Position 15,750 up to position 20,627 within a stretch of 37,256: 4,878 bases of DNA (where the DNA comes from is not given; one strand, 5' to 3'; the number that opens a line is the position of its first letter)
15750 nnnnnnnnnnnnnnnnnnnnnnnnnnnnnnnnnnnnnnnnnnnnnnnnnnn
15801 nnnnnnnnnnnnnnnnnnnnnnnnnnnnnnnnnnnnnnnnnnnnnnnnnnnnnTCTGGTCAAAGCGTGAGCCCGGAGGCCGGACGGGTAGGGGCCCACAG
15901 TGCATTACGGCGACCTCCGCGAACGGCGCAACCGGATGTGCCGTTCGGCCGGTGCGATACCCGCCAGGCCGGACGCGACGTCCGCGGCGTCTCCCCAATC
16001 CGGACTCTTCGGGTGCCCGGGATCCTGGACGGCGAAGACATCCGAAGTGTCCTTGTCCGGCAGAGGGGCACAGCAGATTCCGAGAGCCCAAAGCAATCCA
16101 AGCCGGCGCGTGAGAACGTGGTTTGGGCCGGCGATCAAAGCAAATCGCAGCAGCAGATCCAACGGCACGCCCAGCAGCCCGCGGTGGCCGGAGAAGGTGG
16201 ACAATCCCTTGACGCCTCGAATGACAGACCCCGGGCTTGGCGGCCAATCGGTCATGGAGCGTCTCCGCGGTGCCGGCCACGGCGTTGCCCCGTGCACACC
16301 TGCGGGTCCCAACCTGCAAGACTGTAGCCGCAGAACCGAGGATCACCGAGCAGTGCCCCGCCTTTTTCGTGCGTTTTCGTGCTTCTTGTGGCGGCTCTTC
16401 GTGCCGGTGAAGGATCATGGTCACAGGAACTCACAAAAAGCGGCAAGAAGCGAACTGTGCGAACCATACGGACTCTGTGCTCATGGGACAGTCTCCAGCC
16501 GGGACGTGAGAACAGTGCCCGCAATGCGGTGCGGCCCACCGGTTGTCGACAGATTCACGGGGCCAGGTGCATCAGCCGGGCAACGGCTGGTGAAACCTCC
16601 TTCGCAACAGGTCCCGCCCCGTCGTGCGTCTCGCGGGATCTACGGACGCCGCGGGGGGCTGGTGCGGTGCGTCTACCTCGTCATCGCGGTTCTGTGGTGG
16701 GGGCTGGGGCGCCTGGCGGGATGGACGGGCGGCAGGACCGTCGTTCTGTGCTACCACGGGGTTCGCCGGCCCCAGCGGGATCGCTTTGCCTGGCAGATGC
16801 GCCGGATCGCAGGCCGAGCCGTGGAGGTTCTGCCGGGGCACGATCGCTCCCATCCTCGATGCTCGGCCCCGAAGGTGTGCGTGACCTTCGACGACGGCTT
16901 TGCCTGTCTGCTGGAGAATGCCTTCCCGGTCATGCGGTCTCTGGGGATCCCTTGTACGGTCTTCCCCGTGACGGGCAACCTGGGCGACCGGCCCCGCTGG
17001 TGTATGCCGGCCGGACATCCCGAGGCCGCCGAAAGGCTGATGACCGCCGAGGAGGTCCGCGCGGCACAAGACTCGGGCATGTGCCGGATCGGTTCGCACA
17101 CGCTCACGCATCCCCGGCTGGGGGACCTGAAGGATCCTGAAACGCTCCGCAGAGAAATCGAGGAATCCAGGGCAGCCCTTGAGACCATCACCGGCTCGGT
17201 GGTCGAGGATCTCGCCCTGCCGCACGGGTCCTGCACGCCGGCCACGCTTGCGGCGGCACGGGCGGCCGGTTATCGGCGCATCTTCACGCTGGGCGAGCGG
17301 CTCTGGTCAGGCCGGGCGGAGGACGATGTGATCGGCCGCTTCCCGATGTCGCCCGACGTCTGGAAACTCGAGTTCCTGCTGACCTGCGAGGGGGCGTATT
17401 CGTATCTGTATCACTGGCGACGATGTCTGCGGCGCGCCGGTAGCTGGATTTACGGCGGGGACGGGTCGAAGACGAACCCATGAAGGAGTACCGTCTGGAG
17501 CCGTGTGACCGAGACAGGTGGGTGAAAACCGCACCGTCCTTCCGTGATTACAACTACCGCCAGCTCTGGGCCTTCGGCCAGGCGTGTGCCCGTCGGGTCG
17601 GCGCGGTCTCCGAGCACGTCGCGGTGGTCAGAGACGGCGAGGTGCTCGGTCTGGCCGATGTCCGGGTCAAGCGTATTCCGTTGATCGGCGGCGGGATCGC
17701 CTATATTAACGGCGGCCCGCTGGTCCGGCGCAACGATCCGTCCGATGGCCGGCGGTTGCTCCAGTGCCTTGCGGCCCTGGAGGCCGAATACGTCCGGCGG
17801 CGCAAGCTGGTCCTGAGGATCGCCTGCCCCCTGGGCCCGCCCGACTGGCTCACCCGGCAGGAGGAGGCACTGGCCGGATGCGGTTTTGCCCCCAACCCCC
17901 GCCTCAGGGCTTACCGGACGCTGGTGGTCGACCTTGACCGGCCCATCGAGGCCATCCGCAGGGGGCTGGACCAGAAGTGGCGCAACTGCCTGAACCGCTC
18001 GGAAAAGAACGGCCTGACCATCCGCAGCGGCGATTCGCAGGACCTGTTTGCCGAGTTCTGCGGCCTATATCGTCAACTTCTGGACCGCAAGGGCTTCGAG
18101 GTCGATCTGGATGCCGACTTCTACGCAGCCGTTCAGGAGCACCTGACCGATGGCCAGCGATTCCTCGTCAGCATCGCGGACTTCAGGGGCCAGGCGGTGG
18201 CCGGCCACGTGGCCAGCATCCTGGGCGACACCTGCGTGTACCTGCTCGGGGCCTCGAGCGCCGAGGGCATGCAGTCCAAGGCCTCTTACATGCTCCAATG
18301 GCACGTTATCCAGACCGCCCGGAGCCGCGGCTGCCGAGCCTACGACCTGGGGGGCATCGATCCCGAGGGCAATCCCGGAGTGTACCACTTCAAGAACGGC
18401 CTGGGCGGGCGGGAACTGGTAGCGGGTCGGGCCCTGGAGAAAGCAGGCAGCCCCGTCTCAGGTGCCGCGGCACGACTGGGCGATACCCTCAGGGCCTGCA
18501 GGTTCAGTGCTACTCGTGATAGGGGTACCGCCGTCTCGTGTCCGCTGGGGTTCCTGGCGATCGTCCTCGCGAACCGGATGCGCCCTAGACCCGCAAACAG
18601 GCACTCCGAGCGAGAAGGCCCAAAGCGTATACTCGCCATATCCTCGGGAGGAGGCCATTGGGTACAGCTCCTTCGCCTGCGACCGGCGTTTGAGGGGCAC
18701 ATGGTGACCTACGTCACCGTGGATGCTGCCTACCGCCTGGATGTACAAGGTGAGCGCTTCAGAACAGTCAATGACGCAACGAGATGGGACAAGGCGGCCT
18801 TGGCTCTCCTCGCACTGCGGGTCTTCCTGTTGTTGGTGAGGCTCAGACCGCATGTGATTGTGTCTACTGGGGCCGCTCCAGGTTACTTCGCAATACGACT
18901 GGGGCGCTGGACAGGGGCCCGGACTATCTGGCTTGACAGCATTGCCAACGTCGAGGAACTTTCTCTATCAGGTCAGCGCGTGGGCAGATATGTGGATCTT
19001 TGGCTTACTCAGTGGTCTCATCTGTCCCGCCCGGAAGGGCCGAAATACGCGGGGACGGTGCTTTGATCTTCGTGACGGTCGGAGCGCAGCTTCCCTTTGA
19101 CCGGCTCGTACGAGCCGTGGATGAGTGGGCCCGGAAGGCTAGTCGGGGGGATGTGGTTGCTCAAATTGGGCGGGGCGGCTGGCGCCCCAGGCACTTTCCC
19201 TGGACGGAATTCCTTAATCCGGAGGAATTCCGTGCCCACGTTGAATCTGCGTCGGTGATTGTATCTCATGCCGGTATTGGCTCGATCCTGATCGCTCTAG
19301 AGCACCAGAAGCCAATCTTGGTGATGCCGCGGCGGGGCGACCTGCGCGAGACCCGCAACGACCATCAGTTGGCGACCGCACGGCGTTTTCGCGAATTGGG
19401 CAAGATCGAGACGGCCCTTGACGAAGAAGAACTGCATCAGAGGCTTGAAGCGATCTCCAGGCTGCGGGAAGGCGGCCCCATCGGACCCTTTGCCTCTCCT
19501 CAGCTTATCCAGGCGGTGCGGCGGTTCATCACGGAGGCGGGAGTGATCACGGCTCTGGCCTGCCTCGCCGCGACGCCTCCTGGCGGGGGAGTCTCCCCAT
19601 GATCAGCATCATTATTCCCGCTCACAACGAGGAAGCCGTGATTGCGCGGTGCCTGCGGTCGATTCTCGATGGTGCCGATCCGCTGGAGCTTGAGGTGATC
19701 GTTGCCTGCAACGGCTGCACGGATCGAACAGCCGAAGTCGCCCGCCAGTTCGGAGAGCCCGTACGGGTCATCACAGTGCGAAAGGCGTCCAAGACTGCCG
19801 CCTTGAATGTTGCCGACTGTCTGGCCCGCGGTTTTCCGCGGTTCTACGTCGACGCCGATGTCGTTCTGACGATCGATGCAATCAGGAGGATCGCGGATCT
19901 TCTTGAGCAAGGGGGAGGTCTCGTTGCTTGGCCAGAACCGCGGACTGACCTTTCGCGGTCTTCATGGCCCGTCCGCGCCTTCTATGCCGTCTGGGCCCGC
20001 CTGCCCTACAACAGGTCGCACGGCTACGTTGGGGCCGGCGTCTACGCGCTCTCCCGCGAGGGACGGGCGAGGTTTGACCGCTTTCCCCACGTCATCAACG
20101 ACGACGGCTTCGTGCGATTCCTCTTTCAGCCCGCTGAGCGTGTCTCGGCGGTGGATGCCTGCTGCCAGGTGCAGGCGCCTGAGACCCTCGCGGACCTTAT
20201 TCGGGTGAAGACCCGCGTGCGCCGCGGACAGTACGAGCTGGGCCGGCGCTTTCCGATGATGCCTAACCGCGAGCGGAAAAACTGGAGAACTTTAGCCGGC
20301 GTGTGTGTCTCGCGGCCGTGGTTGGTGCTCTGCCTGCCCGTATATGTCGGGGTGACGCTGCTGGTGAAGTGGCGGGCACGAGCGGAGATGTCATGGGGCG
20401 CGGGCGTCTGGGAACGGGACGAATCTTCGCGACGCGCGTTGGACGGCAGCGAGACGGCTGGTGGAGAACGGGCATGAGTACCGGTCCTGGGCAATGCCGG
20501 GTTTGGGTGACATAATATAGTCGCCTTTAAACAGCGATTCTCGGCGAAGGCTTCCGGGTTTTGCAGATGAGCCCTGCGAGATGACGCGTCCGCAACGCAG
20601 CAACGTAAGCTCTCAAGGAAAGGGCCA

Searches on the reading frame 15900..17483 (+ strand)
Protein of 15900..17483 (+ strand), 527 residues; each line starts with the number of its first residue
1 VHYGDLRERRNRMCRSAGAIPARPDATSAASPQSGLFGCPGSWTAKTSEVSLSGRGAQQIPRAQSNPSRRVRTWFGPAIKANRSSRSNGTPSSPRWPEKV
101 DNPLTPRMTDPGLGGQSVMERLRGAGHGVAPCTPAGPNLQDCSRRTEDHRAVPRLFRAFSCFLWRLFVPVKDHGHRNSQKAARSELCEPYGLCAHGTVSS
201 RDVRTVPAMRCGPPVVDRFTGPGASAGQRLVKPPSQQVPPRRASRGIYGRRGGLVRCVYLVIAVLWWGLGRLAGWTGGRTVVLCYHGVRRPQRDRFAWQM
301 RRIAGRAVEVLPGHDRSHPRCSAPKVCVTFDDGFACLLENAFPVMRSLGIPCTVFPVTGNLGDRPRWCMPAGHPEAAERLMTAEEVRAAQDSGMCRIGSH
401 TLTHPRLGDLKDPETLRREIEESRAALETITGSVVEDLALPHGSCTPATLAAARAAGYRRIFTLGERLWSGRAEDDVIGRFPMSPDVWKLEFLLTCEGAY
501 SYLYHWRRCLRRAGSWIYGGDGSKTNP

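Call 6: search_protein_families(library=pfam, proteins=[window:15900-17483:+], max_evalue=0.001)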
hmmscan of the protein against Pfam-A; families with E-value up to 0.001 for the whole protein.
window:15900-17483:+ (527 aa): 1 family
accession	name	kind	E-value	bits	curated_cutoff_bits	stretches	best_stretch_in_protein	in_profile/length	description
PF01522.26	Polysacc_deac_1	-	6e-22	78.3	23.1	1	323-460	6-123/124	Polysaccharide deacetylase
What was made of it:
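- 15900..17483 (+): Polysaccharide (CE4) deacetylase; candidate maker of the free sugar amine. PF01522 scores 78 bits (call 6).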

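Call 8: search_protein_families(library=ncbifam, proteins=[window:15900-17483:+], max_evalue=0.00001)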
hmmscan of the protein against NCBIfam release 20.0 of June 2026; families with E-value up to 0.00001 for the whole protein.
window:15900-17483:+ (527 aa): 4 families
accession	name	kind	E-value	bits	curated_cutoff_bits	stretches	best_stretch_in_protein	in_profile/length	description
TIGR03938.2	deacetyl_PgaB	equivalog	1.6e-09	36.6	321.9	1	326-402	66-143/621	poly-beta-1,6-N-acetyl-D-glucosamine N-deacetylase PgaB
TIGR03933.1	PIA_icaB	equivalog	1.9e-07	30.8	248.35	1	325-488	73-234/245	intercellular adhesin biosynthesis polysaccharide N-deacetylase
TIGR04243.1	nodulat_NodB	equivalog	7e-06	25.7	240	0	395-471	55-132/197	chitooligosaccharide deacetylase NodB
TIGR02764.1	spore_ybaN_pdaB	equivalog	8.7e-06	25.6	237.4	0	383-461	48-124/191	polysaccharide deacetylase family sporulation protein PdaB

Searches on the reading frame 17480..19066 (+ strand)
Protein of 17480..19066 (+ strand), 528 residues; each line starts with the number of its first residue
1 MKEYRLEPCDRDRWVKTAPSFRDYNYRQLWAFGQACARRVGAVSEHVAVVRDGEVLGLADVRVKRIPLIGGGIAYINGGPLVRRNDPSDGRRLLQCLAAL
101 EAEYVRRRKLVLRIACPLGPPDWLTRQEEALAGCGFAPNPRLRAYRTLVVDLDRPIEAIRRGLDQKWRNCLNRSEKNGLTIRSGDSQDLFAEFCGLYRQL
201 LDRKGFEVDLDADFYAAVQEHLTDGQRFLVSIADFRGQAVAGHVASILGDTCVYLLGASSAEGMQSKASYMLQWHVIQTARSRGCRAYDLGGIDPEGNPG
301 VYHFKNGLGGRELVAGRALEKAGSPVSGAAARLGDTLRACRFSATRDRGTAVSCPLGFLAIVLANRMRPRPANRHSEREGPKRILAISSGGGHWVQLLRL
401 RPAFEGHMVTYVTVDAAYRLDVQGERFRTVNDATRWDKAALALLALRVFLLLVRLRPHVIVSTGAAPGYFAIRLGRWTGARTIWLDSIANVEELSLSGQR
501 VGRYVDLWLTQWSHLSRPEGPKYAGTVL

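Call 6: search_protein_families(library=pfam, proteins=[window:17480-19066:+], max_evalue=0.001)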
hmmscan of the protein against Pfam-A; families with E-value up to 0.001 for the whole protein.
window:17480-19066:+ (528 aa): 3 families
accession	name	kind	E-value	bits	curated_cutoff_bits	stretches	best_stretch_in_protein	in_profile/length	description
PF02388.22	FemAB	-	7.9e-20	71.5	24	2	238-310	306-380/406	FemAB family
PF13480.13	Acetyltransf_6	-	2.7e-15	57.2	22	1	166-305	6-142/143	Acetyltransferase (GNAT) domain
PF08660.17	Alg14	-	4.1e-06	27.3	27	1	426-525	63-169/171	Oligosaccharide biosynthesis protein Alg14 like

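Call 8: search_protein_families(library=ncbifam, proteins=[window:17480-19066:+], max_evalue=0.00001)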
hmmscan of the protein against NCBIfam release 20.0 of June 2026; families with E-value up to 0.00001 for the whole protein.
window:17480-19066:+ (528 aa): 4 families
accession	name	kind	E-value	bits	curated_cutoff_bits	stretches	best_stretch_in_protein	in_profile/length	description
NF041549.1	PssD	equivalog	1.5e-14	54.6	110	1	385-516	1-139/151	PssD/Cps14F family polysaccharide biosynthesis glycosyltransferase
NF046028.1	GluronsyltaseWelK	equivalog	1.5e-12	47.3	400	1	388-516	5-143/319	beta-1,4-glucuronosyltransferase WelK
NF047883.1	UAcmpLyAlTFemX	equivalog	2.2e-11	43.7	500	1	165-306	169-309/337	UDP-N-acetylmuramoylpentapeptide-lysine N(6)-alanyltransferase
TIGR03019.1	pepcterm_femAB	equivalog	3.1e-09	36.3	260.35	1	144-310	117-276/330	FemAB family XrtA/PEP-CTERM system-associated protein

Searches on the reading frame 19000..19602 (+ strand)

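Call 84: search_protein_families(library=pfam, proteins=[window:19000-19602:+], max_evalue=0.001)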
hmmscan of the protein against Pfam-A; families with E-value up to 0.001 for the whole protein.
window:19000-19602:+ (200 aa): 1 family
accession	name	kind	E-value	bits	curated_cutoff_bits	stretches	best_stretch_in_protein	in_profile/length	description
PF04101.22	Glyco_tran_28_C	-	8.8e-10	39.3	22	1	23-152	2-140/166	Glycosyltransferase family 28 C-terminal domain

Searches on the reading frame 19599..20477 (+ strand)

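Call 7: search_protein_families(library=pfam, proteins=[window:19599-20477:+], max_evalue=0.001)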
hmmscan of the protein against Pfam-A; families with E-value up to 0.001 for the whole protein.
window:19599-20477:+ (292 aa): 2 families
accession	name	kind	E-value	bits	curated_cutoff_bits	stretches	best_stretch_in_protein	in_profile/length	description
PF00535.33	Glycos_transf_2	-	2.2e-17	63.9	23.3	1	3-113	1-114/168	Glycosyl transferase family 2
PF13641.12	Glyco_tranf_2_3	-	1e-10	42.5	27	1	2-142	3-145/230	Glycosyltransferase like family 2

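Call 8: search_protein_families(library=ncbifam, proteins=[window:19599-20477:+], max_evalue=0.00001)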
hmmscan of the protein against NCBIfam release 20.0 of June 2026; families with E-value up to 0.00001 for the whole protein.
window:19599-20477:+ (292 aa): 7 families
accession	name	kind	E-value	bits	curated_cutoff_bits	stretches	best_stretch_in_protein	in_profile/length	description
TIGR04283.1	glyco_like_mftF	equivalog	3.9e-11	43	182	1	2-110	1-105/221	TIGR04283 family arsenosugar biosynthesis glycosyltransferase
TIGR03937.1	PgaC_IcaA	equivalog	2e-09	36.9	422.3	1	1-104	46-152/407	poly-beta-1,6-N-acetyl-D-glucosamine synthase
NF041865.1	EpsU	equivalog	3.4e-08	32.9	700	1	3-105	42-150/394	exopolysaccharide biosynthesis GT2 family glycosyltransferase EpsU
TIGR03469.1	HpnB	hypoth_equivalog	4.1e-07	29.4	379.25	1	2-54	46-98/386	hopene-associated glycosyltransferase HpnB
NF010496.0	PRK13915.1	equivalog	8e-07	28.4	262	1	2-55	33-88/307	glucosyl-3-phosphoglycerate synthase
TIGR03111.1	glyc2_xrt_Gpos1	hypoth_equivalog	1e-06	27.8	363.95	1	2-103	51-157/439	TIGR03111 family XrtG-associated glycosyltransferase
NF007482.0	PRK10073.1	equivalog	2.8e-06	26.6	423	1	2-97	8-105/334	glycosyltransferase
